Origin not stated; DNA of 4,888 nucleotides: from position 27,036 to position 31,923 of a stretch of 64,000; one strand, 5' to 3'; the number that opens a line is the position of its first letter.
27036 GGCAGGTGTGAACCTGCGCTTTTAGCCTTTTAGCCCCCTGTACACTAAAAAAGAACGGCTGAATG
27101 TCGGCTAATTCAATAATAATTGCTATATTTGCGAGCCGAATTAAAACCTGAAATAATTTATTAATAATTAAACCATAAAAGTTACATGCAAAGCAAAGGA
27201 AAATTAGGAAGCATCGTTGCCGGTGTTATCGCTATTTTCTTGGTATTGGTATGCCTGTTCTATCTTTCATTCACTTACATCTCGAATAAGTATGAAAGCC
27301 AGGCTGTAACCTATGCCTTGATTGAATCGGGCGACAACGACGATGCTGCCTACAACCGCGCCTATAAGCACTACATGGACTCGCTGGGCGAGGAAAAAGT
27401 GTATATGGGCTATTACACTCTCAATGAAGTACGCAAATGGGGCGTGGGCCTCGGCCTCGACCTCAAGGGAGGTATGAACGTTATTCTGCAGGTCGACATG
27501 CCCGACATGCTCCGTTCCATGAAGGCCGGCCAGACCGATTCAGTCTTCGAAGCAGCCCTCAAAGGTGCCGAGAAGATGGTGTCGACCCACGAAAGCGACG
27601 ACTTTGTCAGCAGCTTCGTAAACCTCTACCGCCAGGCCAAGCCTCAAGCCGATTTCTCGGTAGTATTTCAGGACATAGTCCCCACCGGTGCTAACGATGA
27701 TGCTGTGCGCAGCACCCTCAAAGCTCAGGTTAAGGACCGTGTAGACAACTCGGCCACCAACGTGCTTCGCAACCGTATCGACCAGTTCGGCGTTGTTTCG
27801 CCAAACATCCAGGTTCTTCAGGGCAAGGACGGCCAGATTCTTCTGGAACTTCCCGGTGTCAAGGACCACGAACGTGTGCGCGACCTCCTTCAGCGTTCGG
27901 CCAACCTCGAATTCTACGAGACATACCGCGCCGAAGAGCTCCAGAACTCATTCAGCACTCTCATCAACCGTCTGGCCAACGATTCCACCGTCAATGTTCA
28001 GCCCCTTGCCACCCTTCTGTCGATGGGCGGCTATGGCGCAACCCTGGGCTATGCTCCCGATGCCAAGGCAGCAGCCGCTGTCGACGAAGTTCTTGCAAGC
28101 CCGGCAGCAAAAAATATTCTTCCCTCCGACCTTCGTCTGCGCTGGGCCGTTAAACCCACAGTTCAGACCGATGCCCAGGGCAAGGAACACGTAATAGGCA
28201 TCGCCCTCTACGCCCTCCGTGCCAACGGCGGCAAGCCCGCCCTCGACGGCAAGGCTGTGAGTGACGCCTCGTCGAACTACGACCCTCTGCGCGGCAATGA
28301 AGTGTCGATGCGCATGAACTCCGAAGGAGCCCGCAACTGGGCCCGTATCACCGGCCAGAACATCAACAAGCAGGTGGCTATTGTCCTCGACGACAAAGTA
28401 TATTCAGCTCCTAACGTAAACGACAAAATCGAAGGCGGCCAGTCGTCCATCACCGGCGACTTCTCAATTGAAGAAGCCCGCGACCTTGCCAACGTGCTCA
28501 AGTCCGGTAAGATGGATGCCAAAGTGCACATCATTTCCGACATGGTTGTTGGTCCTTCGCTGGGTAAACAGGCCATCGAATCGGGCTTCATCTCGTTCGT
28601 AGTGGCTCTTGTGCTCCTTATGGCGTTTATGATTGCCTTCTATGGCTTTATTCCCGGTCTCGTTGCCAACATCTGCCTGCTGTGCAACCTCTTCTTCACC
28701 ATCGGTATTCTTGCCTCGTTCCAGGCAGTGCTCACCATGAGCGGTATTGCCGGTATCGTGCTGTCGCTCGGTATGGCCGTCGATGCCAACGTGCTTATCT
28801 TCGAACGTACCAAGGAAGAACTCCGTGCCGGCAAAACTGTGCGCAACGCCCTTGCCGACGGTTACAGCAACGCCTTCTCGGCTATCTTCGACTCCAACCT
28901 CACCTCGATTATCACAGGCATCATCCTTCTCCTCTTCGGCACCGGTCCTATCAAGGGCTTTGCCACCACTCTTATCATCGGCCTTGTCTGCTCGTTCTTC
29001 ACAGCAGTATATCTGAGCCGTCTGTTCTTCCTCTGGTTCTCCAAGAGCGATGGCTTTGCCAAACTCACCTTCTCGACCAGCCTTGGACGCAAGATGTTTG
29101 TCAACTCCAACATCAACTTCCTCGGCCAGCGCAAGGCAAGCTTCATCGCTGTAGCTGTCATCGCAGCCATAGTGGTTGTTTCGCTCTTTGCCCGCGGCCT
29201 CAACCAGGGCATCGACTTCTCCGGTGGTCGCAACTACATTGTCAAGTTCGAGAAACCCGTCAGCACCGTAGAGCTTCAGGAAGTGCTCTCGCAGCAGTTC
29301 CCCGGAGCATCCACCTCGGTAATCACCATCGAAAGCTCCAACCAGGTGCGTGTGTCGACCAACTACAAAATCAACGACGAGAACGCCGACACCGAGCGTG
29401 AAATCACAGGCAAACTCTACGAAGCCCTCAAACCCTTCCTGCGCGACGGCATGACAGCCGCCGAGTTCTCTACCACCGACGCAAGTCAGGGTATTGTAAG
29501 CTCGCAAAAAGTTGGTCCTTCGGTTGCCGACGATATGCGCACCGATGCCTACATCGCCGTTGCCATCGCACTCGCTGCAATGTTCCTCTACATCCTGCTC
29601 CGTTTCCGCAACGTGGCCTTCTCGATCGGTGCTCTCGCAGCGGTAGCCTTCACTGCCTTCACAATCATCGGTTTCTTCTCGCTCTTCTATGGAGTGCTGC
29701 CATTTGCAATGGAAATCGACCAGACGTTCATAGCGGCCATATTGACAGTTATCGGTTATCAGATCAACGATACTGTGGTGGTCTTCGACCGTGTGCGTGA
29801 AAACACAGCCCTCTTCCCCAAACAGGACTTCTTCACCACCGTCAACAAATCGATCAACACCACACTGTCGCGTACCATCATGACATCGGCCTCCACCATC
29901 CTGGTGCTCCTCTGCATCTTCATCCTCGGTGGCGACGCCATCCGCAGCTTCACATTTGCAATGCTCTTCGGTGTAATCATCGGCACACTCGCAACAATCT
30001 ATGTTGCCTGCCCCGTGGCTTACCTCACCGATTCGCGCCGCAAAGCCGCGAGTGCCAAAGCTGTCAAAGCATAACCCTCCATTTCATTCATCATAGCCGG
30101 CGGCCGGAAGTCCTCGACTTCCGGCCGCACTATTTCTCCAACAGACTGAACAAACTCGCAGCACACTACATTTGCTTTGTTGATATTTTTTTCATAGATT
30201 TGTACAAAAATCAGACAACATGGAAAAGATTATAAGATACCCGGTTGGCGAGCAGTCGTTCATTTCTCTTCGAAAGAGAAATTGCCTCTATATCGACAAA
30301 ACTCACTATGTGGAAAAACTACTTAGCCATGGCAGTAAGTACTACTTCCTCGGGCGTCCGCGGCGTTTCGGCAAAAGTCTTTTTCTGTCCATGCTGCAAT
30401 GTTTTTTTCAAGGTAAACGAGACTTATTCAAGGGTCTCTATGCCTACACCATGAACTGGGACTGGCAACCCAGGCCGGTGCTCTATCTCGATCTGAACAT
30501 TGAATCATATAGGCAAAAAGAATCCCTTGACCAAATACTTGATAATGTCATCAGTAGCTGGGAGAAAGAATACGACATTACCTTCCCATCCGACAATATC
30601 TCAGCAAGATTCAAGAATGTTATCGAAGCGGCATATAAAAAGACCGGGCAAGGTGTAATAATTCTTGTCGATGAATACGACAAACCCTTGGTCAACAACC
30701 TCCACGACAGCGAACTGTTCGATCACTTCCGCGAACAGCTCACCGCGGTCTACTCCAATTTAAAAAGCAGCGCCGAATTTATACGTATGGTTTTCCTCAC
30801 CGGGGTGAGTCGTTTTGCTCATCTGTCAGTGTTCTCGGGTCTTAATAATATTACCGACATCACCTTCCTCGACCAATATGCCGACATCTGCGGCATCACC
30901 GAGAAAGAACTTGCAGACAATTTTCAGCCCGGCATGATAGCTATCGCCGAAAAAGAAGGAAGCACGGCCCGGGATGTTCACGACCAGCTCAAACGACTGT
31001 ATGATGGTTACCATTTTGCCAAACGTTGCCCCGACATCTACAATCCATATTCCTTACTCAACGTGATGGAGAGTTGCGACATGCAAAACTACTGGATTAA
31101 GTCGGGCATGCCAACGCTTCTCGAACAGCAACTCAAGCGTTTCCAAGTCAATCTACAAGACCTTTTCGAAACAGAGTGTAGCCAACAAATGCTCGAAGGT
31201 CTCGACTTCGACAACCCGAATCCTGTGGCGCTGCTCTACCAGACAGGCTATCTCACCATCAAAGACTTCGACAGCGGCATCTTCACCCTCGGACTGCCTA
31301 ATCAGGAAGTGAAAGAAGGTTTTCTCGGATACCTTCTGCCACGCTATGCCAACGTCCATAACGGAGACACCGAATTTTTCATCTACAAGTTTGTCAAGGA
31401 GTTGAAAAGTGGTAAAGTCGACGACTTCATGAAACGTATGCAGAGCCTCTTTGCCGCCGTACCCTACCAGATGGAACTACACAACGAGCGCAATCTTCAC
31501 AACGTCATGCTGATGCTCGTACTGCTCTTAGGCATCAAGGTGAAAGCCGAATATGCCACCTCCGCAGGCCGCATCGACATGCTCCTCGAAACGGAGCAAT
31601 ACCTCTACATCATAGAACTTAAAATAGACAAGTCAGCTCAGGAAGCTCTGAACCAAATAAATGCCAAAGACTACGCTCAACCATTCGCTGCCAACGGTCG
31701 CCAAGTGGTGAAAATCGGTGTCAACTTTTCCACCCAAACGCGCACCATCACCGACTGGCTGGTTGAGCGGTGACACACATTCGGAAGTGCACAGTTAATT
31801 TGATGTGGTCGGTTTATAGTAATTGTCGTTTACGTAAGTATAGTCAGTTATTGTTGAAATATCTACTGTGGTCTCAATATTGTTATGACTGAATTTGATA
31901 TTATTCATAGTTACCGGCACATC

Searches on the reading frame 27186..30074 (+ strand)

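Call 18: search_protein_families(library=pfam, proteins=[window:27186-30074:+], max_evalue=0.001)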
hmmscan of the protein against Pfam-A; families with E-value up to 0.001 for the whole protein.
window:27186-30074:+ (962 aa): 5 families
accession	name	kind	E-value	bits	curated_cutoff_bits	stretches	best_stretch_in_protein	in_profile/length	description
PF02355.23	SecD_SecF_C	-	5.4e-67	225.3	20.5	2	760-947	5-185/189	Protein export membrane protein SecD/SecF, C-terminal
PF22599.2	SecDF_P1_head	-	7e-29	100.5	27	1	350-444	18-113/114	SecDF, P1 head subdomain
PF21760.3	SecD_1st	-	1.6e-16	59.9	27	1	189-245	3-57/60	Protein translocase subunit SecDF, P1 domain, N-terminal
PF07549.19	Sec_GG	-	3.1e-15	55.6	20.3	1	665-692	1-28/28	SecD/SecF GG Motif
PF03176.21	MMPL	-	1.3e-09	37.9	20.5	1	416-608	95-292/333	MMPL family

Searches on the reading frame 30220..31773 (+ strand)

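Call 18: search_protein_families(library=pfam, proteins=[window:30220-31773:+], max_evalue=0.001)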
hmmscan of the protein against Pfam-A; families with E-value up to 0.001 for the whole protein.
window:30220-31773:+ (517 aa): 2 families
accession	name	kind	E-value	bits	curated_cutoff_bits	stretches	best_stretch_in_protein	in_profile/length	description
PF09820.16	AAA-ATPase_like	-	1.3e-60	205.1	26.1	1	8-205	1-201/201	Predicted AAA-ATPase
PF08011.17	PDDEXK_9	-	2.1e-20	73.1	25.5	1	422-513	2-105/105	PD-(D/E)XK nuclease superfamily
